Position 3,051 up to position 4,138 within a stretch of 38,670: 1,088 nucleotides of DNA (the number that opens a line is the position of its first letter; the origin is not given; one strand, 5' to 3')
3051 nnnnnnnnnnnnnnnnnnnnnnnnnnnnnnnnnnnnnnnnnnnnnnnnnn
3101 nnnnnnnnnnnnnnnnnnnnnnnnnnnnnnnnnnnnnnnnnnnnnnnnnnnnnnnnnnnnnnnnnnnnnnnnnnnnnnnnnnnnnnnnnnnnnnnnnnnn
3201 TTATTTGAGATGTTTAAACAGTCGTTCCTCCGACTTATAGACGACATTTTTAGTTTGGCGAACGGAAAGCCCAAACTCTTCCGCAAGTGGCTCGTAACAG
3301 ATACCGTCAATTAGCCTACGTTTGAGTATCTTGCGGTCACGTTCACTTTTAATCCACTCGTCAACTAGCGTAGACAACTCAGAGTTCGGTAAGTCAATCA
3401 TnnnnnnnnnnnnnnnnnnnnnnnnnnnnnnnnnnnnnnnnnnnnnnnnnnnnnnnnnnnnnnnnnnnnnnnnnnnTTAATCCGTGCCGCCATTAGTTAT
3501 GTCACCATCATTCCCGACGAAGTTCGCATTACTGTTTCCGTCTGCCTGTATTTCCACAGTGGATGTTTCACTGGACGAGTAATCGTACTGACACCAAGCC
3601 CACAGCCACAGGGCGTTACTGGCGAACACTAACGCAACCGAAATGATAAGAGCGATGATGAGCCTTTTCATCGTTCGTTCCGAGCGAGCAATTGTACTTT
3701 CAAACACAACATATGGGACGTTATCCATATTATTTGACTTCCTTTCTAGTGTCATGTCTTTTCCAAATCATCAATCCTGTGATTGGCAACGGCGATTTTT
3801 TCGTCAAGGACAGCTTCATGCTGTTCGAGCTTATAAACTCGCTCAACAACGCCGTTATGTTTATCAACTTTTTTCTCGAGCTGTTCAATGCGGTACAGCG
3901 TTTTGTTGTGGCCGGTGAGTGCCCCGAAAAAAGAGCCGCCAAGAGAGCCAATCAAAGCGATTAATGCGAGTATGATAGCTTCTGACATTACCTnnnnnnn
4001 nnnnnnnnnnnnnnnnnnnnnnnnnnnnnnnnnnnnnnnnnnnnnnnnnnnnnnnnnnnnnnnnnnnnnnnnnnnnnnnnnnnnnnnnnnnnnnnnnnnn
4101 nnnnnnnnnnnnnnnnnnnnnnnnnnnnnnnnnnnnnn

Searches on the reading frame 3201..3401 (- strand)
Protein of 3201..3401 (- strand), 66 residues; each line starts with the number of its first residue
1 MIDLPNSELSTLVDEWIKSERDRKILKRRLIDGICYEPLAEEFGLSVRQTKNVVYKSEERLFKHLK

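Call 8: search_protein_families(library=pfam, max_evalue=1, proteins=[window:3201-3401:-])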
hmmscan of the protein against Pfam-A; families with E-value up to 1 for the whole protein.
window:3201-3401:- (66 aa): 3 families
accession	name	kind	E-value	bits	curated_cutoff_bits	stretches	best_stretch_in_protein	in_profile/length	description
PF04545.22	Sigma70_r4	-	0.04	13.9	24.1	1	19-51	6-38/50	Sigma-70, region 4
PF08281.18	Sigma70_r4_2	-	0.1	12.7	25.7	1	19-53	12-46/54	Sigma-70, region 4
PF13384.12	HTH_23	-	0.12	12.7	24.6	1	19-53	3-37/50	Homeodomain-like domain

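Call 9: search_protein_families(library=phrogs, max_evalue=0.01, proteins=[window:3201-3401:-])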
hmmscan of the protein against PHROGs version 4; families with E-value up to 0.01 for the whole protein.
window:3201-3401:- (66 aa): 0 families

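Call 25: search_protein_families(library=padloc, max_evalue=0.1, proteins=[window:3201-3401:-])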
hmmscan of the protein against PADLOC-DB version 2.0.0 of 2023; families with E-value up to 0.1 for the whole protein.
window:3201-3401:- (66 aa): 1 family
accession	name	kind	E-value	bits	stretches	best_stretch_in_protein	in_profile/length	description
PDLC03050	REase_I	-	0.027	12.2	1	9-47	74-112/219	Type I restriction enzyme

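Call 26: search_protein_families(library=ncbifam, max_evalue=0.1, proteins=[window:3201-3401:-])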
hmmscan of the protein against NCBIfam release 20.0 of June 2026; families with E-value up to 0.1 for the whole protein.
window:3201-3401:- (66 aa): 5 families
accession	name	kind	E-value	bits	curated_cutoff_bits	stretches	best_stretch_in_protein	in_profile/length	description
TIGR02937.1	sigma70-ECF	superfamily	0.00097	18.8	42.9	1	7-63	105-163/165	sigma-70 family RNA polymerase sigma factor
TIGR02959.1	SigZ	equivalog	0.063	13.1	168.65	1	8-63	89-146/170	RNA polymerase sigma factor SigZ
NF005248.0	PRK06759.1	equivalog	0.063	13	133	1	19-61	108-150/156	RNA polymerase factor sigma-70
TIGR02985.1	Sig70_bacteroi1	subfamily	0.086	13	126.4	1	7-63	102-160/162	RNA polymerase sigma-70 factor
NF008895.0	PRK11924.3-2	equivalog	0.09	12.7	259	1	20-57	92-130/140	RNA polymerase sigma factor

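Call 81: search_protein_families(library=pfam, alignment_id=A11, max_evalue=0.01)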
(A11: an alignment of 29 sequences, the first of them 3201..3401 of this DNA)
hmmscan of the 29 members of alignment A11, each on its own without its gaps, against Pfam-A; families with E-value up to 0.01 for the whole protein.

A. member 1, window:3201-3401:- (66 aa): 0 families

B. families by the number of members that match (of 29 scanned): 28 families (the first 25 are shown)
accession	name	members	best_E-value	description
PF08281.18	Sigma70_r4_2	16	1.8e-08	Sigma-70, region 4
PF04545.22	Sigma70_r4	16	1.5e-07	Sigma-70, region 4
PF13384.12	HTH_23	9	1.3e-07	Homeodomain-like domain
PF00196.25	GerE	5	8e-08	Bacterial regulatory proteins, luxR family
PF13518.12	HTH_28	4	7.4e-06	Helix-turn-helix domain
PF13412.12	HTH_24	4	0.00071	Winged helix-turn-helix DNA-binding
PF13936.12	HTH_38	3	1e-05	Helix-turn-helix domain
PF07638.17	Sigma70_ECF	3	0.00018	ECF sigma factor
PF08279.18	HTH_11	3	0.00019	HTH domain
PF08765.17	Mor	3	0.00027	Mor transcription activator family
PF13613.12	HTH_Tnp_4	3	0.00051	Helix-turn-helix of DDE superfamily endonuclease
PF13404.12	HTH_AsnC-type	3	0.0013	AsnC-type helix-turn-helix domain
PF02042.20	RWP-RK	3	0.0018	RWP-RK domain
PF05043.19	Mga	2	0.00054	Mga helix-turn-helix domain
PF13556.12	HTH_30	2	0.0027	PucR C-terminal helix-turn-helix domain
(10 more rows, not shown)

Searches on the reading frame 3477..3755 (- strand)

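Call 8: search_protein_families(library=pfam, max_evalue=1, proteins=[window:3477-3755:-])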
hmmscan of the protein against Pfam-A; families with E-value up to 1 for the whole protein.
window:3477-3755:- (92 aa): 2 families
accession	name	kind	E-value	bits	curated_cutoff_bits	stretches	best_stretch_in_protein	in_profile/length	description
PF14163.11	SieB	-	0.15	12.1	26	1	32-66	35-69/147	Super-infection exclusion protein B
PF19297.4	QcrA_N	-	0.22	11.3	27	1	4-66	23-88/222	QcrA subunit N-terminal region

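Call 9: search_protein_families(library=phrogs, max_evalue=0.01, proteins=[window:3477-3755:-])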
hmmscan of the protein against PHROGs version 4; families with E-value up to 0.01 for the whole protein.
window:3477-3755:- (92 aa): 0 families

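Call 25: search_protein_families(library=padloc, max_evalue=0.1, proteins=[window:3477-3755:-])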
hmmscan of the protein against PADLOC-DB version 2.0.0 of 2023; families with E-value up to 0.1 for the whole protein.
window:3477-3755:- (92 aa): 0 families

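Call 26: search_protein_families(library=ncbifam, max_evalue=0.1, proteins=[window:3477-3755:-])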
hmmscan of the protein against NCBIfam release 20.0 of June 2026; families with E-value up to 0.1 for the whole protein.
window:3477-3755:- (92 aa): 0 families

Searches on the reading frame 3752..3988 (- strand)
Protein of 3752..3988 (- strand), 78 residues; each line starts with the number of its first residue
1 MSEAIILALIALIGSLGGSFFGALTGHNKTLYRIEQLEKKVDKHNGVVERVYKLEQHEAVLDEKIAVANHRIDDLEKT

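Call 115: search_protein_families(library=pfam, max_evalue=0.01, proteins=[window:3752-3988:-])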
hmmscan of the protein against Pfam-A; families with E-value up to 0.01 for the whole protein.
window:3752-3988:- (78 aa): 1 family
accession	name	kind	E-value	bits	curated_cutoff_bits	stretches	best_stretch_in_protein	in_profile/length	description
PF10779.14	XhlA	-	1.9e-06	28.4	34.7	1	33-78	5-47/67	Haemolysin XhlA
